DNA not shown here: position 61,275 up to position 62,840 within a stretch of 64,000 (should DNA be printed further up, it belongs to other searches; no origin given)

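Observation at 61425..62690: PLP fold-III decarboxylase homologue in a glycan locus, apparently lacking the CESGD cysteine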

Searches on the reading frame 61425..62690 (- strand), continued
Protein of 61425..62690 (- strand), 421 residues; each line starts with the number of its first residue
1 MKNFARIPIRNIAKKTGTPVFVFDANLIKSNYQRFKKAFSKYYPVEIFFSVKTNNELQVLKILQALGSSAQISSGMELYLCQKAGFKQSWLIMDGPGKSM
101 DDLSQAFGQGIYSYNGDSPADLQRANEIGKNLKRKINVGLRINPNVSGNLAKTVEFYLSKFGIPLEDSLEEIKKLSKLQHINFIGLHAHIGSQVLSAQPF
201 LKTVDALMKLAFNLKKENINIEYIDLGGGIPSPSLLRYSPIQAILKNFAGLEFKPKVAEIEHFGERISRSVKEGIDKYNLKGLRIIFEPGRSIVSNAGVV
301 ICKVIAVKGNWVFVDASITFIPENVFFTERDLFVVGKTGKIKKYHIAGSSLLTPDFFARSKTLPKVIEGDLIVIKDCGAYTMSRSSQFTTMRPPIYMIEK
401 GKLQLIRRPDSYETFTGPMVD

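Call 24: find_related_loci(query=A3, collection=genome_contigs, flank=8000)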
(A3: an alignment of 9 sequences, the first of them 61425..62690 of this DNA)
Query A3 (421 aa) in genome_contigs; peptide patterns used: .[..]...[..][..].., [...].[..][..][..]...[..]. (x = any residue, [..] = any of these).
115 stretches matched a pattern; 67 encode a relative of the query (tblastn E <= 1e-3); 64 distinct loci.
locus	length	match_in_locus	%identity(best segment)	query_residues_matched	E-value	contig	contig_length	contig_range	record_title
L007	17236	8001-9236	40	4-410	2e-97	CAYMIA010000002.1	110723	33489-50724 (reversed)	MAG TPA_asm: uncultured Gammaproteobacteria bacterium isolate SRP200132_co1_145 genome assembly, contig: NODE_174_length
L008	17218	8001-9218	39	18-419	6e-93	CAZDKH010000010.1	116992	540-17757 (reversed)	MAG TPA_asm: uncultured Gammaproteobacteria bacterium isolate SRP231805_co4_168 genome assembly, contig: k141_446705, wh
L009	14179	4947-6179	33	12-419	5e-70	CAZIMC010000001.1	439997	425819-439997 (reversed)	MAG TPA_asm: uncultured Gammaproteobacteria bacterium isolate SRP170004_co1_20 genome assembly, contig: NODE_13_length_4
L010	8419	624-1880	29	3-416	3e-57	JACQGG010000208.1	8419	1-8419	MAG: Acidobacteria bacterium isolate NC_groundwater_1067_Ag_S2p5_58_90 S_2p5_S6_coassembly_k141_4136625, whole genome sh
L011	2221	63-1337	31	3-421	1e-57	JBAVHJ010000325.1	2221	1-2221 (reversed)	MAG: Terriglobia bacterium isolate MFD05911_ilm_asm_bin3 k127_8602, whole genome shotgun sequence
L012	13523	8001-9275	30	3-421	9e-56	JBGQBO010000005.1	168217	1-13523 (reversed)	MAG: Terriglobia bacterium isolate OBJ2_061818_110_62 k141_2424553_length_168217_cov_15.5070, whole genome shotgun seque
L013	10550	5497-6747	29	9-419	1e-54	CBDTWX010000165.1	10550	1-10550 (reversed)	MAG TPA_asm: uncultured Thermoanaerobaculia bacterium isolate ERR2431952_concoct_53 genome assembly, contig: ERZ23880211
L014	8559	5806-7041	29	11-417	5e-52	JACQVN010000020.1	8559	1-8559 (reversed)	MAG: Candidatus Methylomirabilota bacterium isolate NC_groundwater_1464_Ag_S-0.65um_65_130 S_p65_S5_coassembly_k141_1484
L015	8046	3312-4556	30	8-419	4e-51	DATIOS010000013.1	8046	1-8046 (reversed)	MAG TPA_asm: Thermoanaerobaculia bacterium isolate SMAG_U15830 k141_1815935, whole genome shotgun sequence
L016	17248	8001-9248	28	11-420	6e-51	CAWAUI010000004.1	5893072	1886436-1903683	MAG: Thermoanaerobaculaceae bacterium isolate MFD09730.bin.2.32 genome assembly, contig: contig_588, whole genome shotgu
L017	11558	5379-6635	29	6-420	4e-50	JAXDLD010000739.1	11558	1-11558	MAG: Acidobacteriota bacterium isolate BP_61 scaffold_447784, whole genome shotgun sequence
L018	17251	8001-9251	28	8-420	5e-50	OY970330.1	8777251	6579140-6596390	MAG: Thermoanaerobaculaceae bacterium isolate MFD05537.bin.c.1 genome assembly, chromosome: 1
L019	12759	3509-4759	27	7-415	3e-49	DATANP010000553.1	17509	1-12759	MAG TPA_asm: Thermoanaerobaculia bacterium isolate SMAG_U7022 k141_283069, whole genome shotgun sequence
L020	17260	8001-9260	28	7-419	4e-49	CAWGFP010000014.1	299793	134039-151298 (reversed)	MAG: Thermoanaerobaculia bacterium isolate MFD05567.bin.3.524 genome assembly, contig: contig_65822, whole genome shotgu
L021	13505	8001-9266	27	7-417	1e-48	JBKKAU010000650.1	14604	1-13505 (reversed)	MAG: Thermoanaerobaculia bacterium isolate swi_bin.312 S1Ck127_11256728_flag_1_multi_9.1594_len_14604, whole genome shot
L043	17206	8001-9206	28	11-407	7e-44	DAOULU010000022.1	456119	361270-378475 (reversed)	MAG TPA_asm: Anaerolineales bacterium isolate W31_54 k127_306905, whole genome shotgun sequence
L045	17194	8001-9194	26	17-420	8e-42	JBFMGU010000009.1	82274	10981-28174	MAG: Myxococcota bacterium isolate MAG305 MAG305_9, whole genome shotgun sequence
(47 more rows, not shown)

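Call 30: search_protein_representatives(alignment_id=A3)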
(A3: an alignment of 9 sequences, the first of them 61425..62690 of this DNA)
Query: 9 sequences, 427 profile positions. Proteins with E-value up to 0.001 (for the whole library): 20606; up to 1e-10: 11300; up to 1e-30: 2839. The best 150 are listed.
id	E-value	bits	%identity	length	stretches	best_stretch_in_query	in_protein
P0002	7.1e-218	740.5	-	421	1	8-427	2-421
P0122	1.7e-132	459.2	-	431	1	7-425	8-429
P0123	4.6e-129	447.9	-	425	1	8-422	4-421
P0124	4.3e-128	444.7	-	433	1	5-426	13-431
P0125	3.9e-126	438.3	-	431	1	2-426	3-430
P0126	1.8e-125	436.1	-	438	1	7-425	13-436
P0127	2.3e-123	429.2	-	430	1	2-425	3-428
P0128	6.4e-121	421.1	-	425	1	9-422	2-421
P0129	2.2e-120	419.3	-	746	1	15-421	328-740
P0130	1.5e-119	416.6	-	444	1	8-427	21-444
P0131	1.3e-118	413.5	-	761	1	15-423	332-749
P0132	7.7e-115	401.1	-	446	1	3-426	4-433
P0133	1.4e-113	396.9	-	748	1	10-423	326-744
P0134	2.6e-111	389.4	-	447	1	3-426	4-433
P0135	6.3e-111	388.2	-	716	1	22-422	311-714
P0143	1.1e-100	354.4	-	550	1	8-389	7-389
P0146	6.6e-98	345.3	-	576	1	10-426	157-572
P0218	1.4e-69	251.9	-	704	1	16-423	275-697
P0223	9.2e-69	249.2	-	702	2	5-236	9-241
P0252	8.8e-66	239.4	-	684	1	5-422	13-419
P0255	2.0e-65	238.2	-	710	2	10-240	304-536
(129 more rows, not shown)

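Call 31: search_protein_families(library=pfam, proteins=[P0129, P0131, P0135, P0146, P0218, P0252, P0223, P0143, P0255], max_evalue=0.001)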
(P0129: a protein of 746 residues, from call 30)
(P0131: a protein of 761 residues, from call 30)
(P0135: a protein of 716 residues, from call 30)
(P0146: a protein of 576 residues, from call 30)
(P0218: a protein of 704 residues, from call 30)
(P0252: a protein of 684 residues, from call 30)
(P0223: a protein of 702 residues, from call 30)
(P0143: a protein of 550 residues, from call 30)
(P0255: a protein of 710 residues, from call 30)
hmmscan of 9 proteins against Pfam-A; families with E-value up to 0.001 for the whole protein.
P0129 (746 aa): 11 families
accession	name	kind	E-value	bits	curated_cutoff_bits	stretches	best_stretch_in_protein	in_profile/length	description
PF01370.27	Epimerase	-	3.5e-35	122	20.9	1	12-235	1-239/240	NAD dependent epimerase/dehydratase family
PF02784.22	Orn_Arg_deC_N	-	5.6e-33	114.8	23.4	1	351-612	8-246/247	Pyridoxal-dependent decarboxylase, pyridoxal binding domain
PF01073.25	3Beta_HSD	-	5.3e-25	88.4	22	1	14-223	2-229/280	3-beta hydroxysteroid dehydrogenase/isomerase family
PF13460.12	NAD_binding_10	-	2.1e-18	67.3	27.2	1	16-175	1-147/184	NAD(P)H-binding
PF04321.23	RmlD_sub_bind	-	7.8e-16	58.4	27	1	11-195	2-171/287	RmlD substrate binding domain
PF16363.11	GDP_Man_Dehyd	-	1.4e-15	58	27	1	14-313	2-330/332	GDP-mannose 4,6 dehydratase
PF07993.18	NAD_binding_4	-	1e-14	54.8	20.1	1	74-186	89-218/258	Male sterility protein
PF05368.20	NmrA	-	3.6e-09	37.1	27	1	8-81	1-77/298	NmrA-like family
PF02719.21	Polysacc_synt_2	-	2.3e-08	34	20.2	1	12-121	1-128/293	Polysaccharide biosynthesis protein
PF01168.26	Ala_racemase_N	-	3.4e-06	27.3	24.1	1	392-546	53-193/220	Alanine racemase, N-terminal domain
PF00278.28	Orn_DAP_Arg_deC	-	2.8e-05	24.7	23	1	614-702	6-95/95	Pyridoxal-dependent decarboxylase, C-terminal sheet domain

P0131 (761 aa): 11 families
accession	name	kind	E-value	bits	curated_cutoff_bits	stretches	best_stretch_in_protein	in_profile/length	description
PF02784.22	Orn_Arg_deC_N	-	4.2e-35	121.7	23.4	1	357-560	6-206/247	Pyridoxal-dependent decarboxylase, pyridoxal binding domain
PF01370.27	Epimerase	-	2e-32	113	20.9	1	3-222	1-240/240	NAD dependent epimerase/dehydratase family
PF13460.12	NAD_binding_10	-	2.5e-23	83.4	27.2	1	7-166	1-150/184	NAD(P)H-binding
PF07993.18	NAD_binding_4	-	6.8e-17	61.9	20.1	2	54-174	78-218/258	Male sterility protein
PF04321.23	RmlD_sub_bind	-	4.4e-16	59.2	27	1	1-219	1-210/287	RmlD substrate binding domain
PF01073.25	3Beta_HSD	-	1.6e-15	57.4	22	1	4-210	1-229/280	3-beta hydroxysteroid dehydrogenase/isomerase family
PF16363.11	GDP_Man_Dehyd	-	4.1e-11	43.3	27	1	4-157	1-174/332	GDP-mannose 4,6 dehydratase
PF01168.26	Ala_racemase_N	-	6.6e-11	42.8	24.1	1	349-550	4-193/220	Alanine racemase, N-terminal domain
PF00278.28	Orn_DAP_Arg_deC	-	2.8e-08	34.3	23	1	461-709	5-95/95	Pyridoxal-dependent decarboxylase, C-terminal sheet domain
PF05368.20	NmrA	-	1e-07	32.3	27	1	2-73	4-78/298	NmrA-like family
PF02719.21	Polysacc_synt_2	-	0.00048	19.8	20.2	0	3-240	1-247/293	Polysaccharide biosynthesis protein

P0135 (716 aa): 10 families
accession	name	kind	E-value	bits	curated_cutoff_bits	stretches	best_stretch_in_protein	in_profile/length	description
PF02784.22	Orn_Arg_deC_N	-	9.7e-38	130.4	23.4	1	322-590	3-246/247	Pyridoxal-dependent decarboxylase, pyridoxal binding domain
PF07993.18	NAD_binding_4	-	1.6e-27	96.7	20.1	1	62-215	88-258/258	Male sterility protein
PF01370.27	Epimerase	-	7.8e-19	68.5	20.9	1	5-165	1-174/240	NAD dependent epimerase/dehydratase family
PF01073.25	3Beta_HSD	-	3.2e-16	59.6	22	1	6-151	1-160/280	3-beta hydroxysteroid dehydrogenase/isomerase family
PF13460.12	NAD_binding_10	-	3.8e-10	40.4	27.2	1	9-171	1-154/184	NAD(P)H-binding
PF05368.20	NmrA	-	4.4e-09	36.8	27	1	1-155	1-141/298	NmrA-like family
PF16363.11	GDP_Man_Dehyd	-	5.6e-09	36.3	27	1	6-118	1-137/332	GDP-mannose 4,6 dehydratase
PF04321.23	RmlD_sub_bind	-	6.8e-09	35.6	27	1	4-175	2-163/287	RmlD substrate binding domain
PF01168.26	Ala_racemase_N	-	2.8e-06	27.6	24.1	1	322-513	5-184/220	Alanine racemase, N-terminal domain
PF00278.28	Orn_DAP_Arg_deC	-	5.8e-05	23.7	23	1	549-675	5-95/95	Pyridoxal-dependent decarboxylase, C-terminal sheet domain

P0146 (576 aa): 4 families
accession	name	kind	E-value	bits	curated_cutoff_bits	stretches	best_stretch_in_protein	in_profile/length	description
PF02784.22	Orn_Arg_deC_N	-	2.4e-19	70.1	23.4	1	198-444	17-246/247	Pyridoxal-dependent decarboxylase, pyridoxal binding domain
PF00498.31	FHA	-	2.2e-15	57.3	20.7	1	30-92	3-67/67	FHA domain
PF16697.10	Yop-YscD_cpl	-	1.9e-09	38.1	33.2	1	20-93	11-85/94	Inner membrane component of T3SS, cytoplasmic domain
PF00278.28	Orn_DAP_Arg_deC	-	2.6e-08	34.5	23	1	367-529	5-95/95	Pyridoxal-dependent decarboxylase, C-terminal sheet domain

P0218 (704 aa): 8 families
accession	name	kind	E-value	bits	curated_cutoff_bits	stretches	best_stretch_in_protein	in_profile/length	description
PF02784.22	Orn_Arg_deC_N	-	5.7e-35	121.3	23.4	1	298-569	6-246/247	Pyridoxal-dependent decarboxylase, pyridoxal binding domain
PF08241.18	Methyltransf_11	-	8.9e-18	65.2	21.2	1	75-157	13-94/95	Methyltransferase domain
PF13649.12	Methyltransf_25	-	9.1e-17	62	27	1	76-154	15-97/97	Methyltransferase domain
PF13847.12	Methyltransf_31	-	4.7e-14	52.7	27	1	82-162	30-113/145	Methyltransferase domain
PF00278.28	Orn_DAP_Arg_deC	-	2.5e-13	50.5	23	1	571-658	6-95/95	Pyridoxal-dependent decarboxylase, C-terminal sheet domain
PF01209.24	Ubie_methyltran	-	5.3e-10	39.5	20.1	1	70-158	62-151/233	ubiE/COQ5 methyltransferase family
PF08242.18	Methyltransf_12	-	3.8e-09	37.6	30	1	79-155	17-97/98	Methyltransferase domain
PF13489.12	Methyltransf_23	-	2.1e-08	34.5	27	1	79-207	43-162/164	Methyltransferase domain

P0252 (684 aa): 4 families
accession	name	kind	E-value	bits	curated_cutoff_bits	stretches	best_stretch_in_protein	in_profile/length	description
PF01678.24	DAP_epimerase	-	3.9e-61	204.9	34.7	2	426-542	1-120/121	Diaminopimelate epimerase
PF02784.22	Orn_Arg_deC_N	-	1.6e-54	185.3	23.4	1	41-290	3-247/247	Pyridoxal-dependent decarboxylase, pyridoxal binding domain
PF00278.28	Orn_DAP_Arg_deC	-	6.1e-28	97.4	23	1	287-380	2-95/95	Pyridoxal-dependent decarboxylase, C-terminal sheet domain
PF01168.26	Ala_racemase_N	-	7.8e-08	32.7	24.1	1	37-235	1-190/220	Alanine racemase, N-terminal domain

P0223 (702 aa): 4 families
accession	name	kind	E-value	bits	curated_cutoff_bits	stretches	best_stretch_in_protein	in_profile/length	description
PF02784.22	Orn_Arg_deC_N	-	1.5e-65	221.5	23.4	1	39-281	5-247/247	Pyridoxal-dependent decarboxylase, pyridoxal binding domain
PF01678.24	DAP_epimerase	-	5.1e-51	172.3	34.7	2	437-548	1-115/121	Diaminopimelate epimerase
PF00278.28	Orn_DAP_Arg_deC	-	3.2e-28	98.3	23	1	31-371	2-95/95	Pyridoxal-dependent decarboxylase, C-terminal sheet domain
PF01168.26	Ala_racemase_N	-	6.5e-07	29.7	24.1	1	90-238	61-194/220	Alanine racemase, N-terminal domain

P0143 (550 aa): 9 families
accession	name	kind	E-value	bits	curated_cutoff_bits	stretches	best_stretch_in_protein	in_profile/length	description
PF02784.22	Orn_Arg_deC_N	-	4.4e-31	108.6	23.4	1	42-297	9-245/247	Pyridoxal-dependent decarboxylase, pyridoxal binding domain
PF08241.18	Methyltransf_11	-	1.6e-20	74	21.2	1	460-542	14-95/95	Methyltransferase domain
PF13649.12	Methyltransf_25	-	8.3e-19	68.5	27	1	458-538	14-97/97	Methyltransferase domain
PF13847.12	Methyltransf_31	-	2e-13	50.7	27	1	465-546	29-113/145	Methyltransferase domain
PF00278.28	Orn_DAP_Arg_deC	-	2.5e-12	47.4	23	1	300-384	6-95/95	Pyridoxal-dependent decarboxylase, C-terminal sheet domain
PF13489.12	Methyltransf_23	-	9.7e-11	42.1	27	1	459-549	39-123/164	Methyltransferase domain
PF08242.18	Methyltransf_12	-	9.8e-11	42.7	30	1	463-539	19-97/98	Methyltransferase domain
PF01209.24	Ubie_methyltran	-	1.8e-07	31.2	20.1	1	463-541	72-150/233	ubiE/COQ5 methyltransferase family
PF01168.26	Ala_racemase_N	-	6.8e-06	26.4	24.1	1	88-224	63-185/220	Alanine racemase, N-terminal domain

P0255 (710 aa): 15 families
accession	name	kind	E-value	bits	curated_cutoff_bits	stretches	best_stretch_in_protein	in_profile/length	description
PF02784.22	Orn_Arg_deC_N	-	6.6e-26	91.6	23.4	1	326-532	2-201/247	Pyridoxal-dependent decarboxylase, pyridoxal binding domain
PF13847.12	Methyltransf_31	-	2.8e-19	69.7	27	1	69-190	2-127/145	Methyltransferase domain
PF13649.12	Methyltransf_25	-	2.9e-18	66.8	27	1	74-168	1-97/97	Methyltransferase domain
PF08242.18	Methyltransf_12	-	6.2e-14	53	30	1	75-170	1-98/98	Methyltransferase domain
PF08241.18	Methyltransf_11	-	9.1e-14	52.3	21.2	1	75-172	1-95/95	Methyltransferase domain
PF01209.24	Ubie_methyltran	-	1.8e-13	50.9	20.1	1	64-174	41-153/233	ubiE/COQ5 methyltransferase family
PF13489.12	Methyltransf_23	-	1e-11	45.3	27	1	63-174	15-118/164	Methyltransferase domain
PF03848.20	TehB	-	9e-07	28.9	20.4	1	72-170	32-130/193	Tellurite resistance protein TehB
PF05175.20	MTS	-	1.3e-06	28.6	23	1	62-141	23-104/170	Methyltransferase small domain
PF05401.17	NodS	-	1.7e-06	28.4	24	1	59-172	28-144/201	Nodulation protein S (NodS)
PF02353.26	CMAS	-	3.4e-05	23.8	27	1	60-174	52-166/273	Mycolic acid cyclopropane synthetase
PF05891.18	Methyltransf_PK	-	5.2e-05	23.3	27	1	15-181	3-168/218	AdoMet dependent proline di-methyltransferase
PF00891.24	Methyltransf_2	-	6.2e-05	22.9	22.3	1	61-187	53-179/210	O-methyltransferase domain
PF01739.24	CheR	-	0.00069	19.5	27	0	119-175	119-176/195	CheR methyltransferase, SAM binding domain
PF02527.21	GidB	-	0.00093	19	27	0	60-179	33-153/184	rRNA small subunit methyltransferase G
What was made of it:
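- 60668..61456 (-): PAR: 262-aa class-I methyltransferase-fold partner. It is translationally coupled to DEC by a 32-nt overlap, with an AGGAGG Shine-Dalgarno sequence inside the DEC 3' end. PAR-DEC and DEC-PAR fusions P0218 and P0143 (call 31).
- Fusions SDR-DEC, PAR-DEC and DEC-PAR (call 31).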
